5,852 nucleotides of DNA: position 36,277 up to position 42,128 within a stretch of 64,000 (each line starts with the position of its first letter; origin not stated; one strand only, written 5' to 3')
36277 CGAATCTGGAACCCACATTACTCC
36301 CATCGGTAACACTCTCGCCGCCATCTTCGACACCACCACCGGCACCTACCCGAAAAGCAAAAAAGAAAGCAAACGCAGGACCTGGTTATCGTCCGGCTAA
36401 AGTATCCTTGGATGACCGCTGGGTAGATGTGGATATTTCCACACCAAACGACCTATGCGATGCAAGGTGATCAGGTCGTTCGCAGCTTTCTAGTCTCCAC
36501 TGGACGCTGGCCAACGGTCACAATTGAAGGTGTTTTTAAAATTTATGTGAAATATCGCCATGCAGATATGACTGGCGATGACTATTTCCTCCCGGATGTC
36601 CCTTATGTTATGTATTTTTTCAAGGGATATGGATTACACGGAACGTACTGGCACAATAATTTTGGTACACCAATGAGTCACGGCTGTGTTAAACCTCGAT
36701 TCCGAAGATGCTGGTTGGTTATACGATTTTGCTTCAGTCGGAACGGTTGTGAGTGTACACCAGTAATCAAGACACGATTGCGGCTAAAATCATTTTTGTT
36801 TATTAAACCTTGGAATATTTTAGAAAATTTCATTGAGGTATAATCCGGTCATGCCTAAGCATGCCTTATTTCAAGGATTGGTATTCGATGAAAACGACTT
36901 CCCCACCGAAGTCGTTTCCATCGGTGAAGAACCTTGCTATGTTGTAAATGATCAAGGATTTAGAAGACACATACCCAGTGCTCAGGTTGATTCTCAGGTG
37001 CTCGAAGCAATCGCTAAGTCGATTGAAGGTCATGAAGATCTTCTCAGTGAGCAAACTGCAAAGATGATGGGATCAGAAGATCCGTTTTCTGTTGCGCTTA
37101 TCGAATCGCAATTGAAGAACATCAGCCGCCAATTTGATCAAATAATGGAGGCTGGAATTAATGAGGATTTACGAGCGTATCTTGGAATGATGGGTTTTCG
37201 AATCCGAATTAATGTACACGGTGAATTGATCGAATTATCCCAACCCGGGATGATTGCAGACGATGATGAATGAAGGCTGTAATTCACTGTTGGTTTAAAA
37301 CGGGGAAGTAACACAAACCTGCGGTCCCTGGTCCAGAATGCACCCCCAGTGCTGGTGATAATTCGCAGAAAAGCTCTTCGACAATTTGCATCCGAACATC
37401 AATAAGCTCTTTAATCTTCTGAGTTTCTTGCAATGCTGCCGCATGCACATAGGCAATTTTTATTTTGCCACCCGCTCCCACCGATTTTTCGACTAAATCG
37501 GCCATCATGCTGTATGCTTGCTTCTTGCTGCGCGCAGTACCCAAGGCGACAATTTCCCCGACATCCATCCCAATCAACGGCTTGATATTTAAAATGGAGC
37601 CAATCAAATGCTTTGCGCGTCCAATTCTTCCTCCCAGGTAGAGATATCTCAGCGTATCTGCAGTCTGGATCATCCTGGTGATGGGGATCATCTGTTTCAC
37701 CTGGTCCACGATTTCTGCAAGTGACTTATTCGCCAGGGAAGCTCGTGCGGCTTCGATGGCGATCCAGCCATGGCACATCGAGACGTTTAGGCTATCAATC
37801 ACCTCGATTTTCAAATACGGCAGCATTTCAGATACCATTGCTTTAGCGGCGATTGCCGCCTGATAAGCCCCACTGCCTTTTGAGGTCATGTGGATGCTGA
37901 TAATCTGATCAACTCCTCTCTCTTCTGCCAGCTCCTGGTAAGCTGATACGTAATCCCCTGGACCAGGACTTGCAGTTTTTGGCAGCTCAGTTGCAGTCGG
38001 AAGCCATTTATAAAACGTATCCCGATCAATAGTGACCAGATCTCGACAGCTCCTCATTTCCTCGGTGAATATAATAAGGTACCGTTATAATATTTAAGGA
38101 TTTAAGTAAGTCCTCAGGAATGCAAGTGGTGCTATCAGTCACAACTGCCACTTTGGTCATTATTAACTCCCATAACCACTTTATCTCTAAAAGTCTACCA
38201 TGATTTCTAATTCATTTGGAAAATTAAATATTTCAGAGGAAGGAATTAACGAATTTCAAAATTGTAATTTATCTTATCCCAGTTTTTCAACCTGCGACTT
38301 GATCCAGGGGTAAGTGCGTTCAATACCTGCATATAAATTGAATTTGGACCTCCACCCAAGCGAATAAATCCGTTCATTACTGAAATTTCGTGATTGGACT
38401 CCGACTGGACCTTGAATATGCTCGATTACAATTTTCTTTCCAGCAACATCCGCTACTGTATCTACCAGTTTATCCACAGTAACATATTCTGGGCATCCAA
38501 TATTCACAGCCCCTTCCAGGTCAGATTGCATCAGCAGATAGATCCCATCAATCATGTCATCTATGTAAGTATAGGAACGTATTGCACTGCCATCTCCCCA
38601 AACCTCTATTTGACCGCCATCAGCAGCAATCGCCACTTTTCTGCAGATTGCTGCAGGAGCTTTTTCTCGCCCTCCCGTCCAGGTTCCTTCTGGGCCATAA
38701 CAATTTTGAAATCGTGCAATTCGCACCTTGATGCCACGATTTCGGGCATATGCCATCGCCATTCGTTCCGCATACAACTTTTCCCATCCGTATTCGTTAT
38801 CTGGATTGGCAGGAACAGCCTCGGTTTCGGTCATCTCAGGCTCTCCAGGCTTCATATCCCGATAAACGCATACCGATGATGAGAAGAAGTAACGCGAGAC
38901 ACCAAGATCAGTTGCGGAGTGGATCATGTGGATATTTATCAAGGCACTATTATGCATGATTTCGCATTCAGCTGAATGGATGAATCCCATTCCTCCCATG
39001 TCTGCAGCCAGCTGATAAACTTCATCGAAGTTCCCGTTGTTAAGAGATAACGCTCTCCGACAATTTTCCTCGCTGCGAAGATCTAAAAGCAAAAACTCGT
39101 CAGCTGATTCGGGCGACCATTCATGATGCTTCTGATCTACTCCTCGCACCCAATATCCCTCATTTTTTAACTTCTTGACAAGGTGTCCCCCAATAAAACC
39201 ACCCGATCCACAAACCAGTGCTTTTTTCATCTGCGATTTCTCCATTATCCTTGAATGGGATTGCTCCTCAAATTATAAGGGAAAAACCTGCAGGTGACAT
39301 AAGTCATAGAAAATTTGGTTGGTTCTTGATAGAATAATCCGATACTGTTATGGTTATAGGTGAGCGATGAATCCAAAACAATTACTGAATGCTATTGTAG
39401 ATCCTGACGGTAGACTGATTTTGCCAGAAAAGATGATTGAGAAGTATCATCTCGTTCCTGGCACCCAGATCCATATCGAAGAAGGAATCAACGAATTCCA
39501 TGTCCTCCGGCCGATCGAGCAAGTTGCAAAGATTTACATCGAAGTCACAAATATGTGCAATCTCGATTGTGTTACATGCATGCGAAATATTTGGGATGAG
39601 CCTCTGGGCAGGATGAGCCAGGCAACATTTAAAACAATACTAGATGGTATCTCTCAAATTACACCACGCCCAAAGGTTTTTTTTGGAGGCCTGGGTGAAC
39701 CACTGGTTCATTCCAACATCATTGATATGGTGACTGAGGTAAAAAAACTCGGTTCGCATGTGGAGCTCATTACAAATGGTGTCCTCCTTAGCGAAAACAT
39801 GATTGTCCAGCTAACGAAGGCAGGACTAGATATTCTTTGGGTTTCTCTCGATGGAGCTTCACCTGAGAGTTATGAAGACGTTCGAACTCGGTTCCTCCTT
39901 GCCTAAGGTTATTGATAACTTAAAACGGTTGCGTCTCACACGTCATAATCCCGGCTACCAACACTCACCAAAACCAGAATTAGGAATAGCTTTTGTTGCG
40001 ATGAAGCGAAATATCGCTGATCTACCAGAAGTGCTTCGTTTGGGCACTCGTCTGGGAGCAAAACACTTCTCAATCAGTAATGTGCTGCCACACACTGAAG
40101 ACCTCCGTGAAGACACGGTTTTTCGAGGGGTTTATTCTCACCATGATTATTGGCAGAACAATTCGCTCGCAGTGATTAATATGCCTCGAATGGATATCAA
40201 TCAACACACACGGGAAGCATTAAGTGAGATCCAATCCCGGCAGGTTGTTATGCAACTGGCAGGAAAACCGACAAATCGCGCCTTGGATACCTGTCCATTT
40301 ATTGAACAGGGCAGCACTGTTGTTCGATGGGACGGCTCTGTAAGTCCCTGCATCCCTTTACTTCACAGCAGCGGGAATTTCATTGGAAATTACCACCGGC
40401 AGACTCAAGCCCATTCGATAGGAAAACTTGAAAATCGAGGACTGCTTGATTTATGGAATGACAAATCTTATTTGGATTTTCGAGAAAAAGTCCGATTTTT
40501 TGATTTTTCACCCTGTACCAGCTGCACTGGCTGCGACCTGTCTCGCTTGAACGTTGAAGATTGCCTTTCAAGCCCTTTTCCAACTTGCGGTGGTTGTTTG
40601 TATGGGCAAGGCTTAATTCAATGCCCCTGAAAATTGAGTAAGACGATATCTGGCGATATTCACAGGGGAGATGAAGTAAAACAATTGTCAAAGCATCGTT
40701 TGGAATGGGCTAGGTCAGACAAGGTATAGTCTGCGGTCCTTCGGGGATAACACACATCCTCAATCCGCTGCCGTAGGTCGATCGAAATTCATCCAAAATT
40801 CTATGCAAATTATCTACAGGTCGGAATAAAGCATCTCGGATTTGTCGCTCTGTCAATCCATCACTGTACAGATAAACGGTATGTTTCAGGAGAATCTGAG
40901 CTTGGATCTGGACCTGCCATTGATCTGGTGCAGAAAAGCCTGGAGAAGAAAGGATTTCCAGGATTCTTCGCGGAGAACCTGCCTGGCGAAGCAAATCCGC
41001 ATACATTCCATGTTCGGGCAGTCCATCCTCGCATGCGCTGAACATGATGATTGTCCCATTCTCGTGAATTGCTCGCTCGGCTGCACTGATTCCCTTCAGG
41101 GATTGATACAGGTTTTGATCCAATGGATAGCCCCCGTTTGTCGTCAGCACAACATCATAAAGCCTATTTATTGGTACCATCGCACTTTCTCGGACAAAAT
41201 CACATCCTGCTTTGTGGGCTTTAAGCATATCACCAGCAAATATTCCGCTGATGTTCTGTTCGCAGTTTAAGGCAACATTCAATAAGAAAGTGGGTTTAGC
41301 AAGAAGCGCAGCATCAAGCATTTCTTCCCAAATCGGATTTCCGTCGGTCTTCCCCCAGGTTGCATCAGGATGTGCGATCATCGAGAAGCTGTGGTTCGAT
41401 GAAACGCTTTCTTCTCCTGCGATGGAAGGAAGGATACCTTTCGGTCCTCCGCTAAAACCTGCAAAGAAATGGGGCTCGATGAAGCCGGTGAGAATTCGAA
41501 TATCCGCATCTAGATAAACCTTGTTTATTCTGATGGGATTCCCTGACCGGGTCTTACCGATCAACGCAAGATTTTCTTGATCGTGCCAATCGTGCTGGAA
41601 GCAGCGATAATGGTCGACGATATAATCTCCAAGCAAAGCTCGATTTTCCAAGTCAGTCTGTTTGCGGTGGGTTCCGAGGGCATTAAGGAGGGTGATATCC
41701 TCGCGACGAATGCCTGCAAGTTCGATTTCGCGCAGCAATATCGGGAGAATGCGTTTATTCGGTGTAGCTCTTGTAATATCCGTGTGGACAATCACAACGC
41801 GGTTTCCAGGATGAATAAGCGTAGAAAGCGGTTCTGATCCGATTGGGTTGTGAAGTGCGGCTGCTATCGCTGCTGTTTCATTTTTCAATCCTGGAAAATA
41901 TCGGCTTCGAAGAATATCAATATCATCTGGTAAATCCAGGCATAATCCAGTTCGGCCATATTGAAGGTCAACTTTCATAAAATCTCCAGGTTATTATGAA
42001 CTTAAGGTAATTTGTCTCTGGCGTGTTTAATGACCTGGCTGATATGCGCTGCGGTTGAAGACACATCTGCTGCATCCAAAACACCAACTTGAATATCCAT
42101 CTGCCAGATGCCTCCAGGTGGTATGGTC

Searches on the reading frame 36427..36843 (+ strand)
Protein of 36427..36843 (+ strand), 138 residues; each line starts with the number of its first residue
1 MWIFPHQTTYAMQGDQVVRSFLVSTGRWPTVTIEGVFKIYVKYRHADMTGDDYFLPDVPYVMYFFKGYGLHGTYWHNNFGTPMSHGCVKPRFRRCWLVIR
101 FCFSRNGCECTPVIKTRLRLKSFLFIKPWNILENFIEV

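Call 46: search_protein_families(library=pfam, proteins=[window:36427-36843:+], max_evalue=0.00001)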
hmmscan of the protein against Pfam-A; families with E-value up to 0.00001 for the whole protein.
window:36427-36843:+ (138 aa): 1 family
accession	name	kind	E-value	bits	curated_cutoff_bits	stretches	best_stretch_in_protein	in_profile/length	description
PF03734.19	YkuD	-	1.5e-12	48.8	23.4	1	6-88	11-124/146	L,D-transpeptidase catalytic domain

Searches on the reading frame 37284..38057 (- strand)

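Call 46: search_protein_families(library=pfam, proteins=[window:37284-38057:-], max_evalue=0.00001)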
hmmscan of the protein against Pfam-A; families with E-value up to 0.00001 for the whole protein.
window:37284-38057:- (257 aa): 1 family
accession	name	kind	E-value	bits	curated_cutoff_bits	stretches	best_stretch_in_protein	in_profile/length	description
PF02645.21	DegV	-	5.8e-59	200.1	27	1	4-252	36-279/280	Uncharacterised protein, DegV family COG1307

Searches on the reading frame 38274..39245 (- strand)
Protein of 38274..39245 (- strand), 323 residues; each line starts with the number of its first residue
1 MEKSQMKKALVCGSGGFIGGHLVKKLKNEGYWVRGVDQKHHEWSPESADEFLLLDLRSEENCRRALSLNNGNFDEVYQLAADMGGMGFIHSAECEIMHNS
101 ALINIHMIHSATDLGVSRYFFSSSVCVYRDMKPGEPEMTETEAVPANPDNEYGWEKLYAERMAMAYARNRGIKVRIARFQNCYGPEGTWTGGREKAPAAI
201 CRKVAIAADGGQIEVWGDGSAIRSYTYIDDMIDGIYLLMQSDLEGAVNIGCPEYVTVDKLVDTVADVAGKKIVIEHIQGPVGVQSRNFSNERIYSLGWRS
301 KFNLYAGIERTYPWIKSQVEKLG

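Call 47: search_protein_families(library=pfam, proteins=[window:38274-39245:-], max_evalue=0.00001)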
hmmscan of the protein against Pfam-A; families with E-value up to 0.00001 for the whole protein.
window:38274-39245:- (323 aa): 2 families
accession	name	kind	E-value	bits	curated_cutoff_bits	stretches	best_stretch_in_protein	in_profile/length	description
PF01370.27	Epimerase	-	1.4e-43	149.5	20.9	1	9-250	1-240/240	NAD dependent epimerase/dehydratase family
PF16363.11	GDP_Man_Dehyd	-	3.9e-26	92.7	27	1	10-276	1-274/332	GDP-mannose 4,6 dehydratase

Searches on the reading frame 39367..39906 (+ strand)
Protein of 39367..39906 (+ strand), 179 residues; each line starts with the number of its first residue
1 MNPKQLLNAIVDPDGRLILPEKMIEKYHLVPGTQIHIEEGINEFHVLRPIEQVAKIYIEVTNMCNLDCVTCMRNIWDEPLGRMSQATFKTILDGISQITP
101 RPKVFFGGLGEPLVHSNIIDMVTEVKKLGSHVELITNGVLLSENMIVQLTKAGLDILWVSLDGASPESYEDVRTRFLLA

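Call 47: search_protein_families(library=pfam, proteins=[window:39367-39906:+], max_evalue=0.00001)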
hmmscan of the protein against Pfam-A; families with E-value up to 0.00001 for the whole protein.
window:39367-39906:+ (179 aa): 1 family
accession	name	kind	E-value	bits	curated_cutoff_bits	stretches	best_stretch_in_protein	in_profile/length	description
PF04055.27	Radical_SAM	-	2.4e-13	51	29.5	1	58-171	1-118/166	Radical SAM superfamily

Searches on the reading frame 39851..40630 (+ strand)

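Call 47: search_protein_families(library=pfam, proteins=[window:39851-40630:+], max_evalue=0.00001)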
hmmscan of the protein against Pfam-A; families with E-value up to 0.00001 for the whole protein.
window:39851-40630:+ (259 aa): 1 family
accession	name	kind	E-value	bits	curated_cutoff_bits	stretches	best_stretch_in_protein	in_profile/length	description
PF13186.11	SPASM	-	7.5e-12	45.8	21.5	1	148-228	1-66/67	Iron-sulfur cluster-binding domain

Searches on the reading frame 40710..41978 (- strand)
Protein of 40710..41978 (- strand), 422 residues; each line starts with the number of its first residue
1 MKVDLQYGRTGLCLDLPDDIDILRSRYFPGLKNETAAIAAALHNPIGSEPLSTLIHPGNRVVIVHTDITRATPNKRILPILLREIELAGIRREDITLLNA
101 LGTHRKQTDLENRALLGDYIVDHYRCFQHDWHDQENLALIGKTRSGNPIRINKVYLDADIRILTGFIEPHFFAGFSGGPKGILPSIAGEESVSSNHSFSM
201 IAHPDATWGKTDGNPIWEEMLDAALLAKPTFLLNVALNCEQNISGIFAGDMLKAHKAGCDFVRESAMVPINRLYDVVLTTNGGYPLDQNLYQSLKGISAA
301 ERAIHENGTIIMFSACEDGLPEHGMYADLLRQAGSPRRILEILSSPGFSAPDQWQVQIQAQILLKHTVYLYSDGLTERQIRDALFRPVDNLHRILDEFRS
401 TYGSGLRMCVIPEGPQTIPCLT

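Call 47: search_protein_families(library=pfam, proteins=[window:40710-41978:-], max_evalue=0.00001)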
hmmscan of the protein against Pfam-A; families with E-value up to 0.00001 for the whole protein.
window:40710-41978:- (422 aa): 2 families
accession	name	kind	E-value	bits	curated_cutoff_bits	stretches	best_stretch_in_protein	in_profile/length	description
PF09861.14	Lar_N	-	8.3e-66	221.5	23.3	1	7-209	1-204/204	Lactate racemase N-terminal domain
PF21113.2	LarA_C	-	2e-33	115.9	25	1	275-414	7-147/152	Lactate racemase C-terminal domain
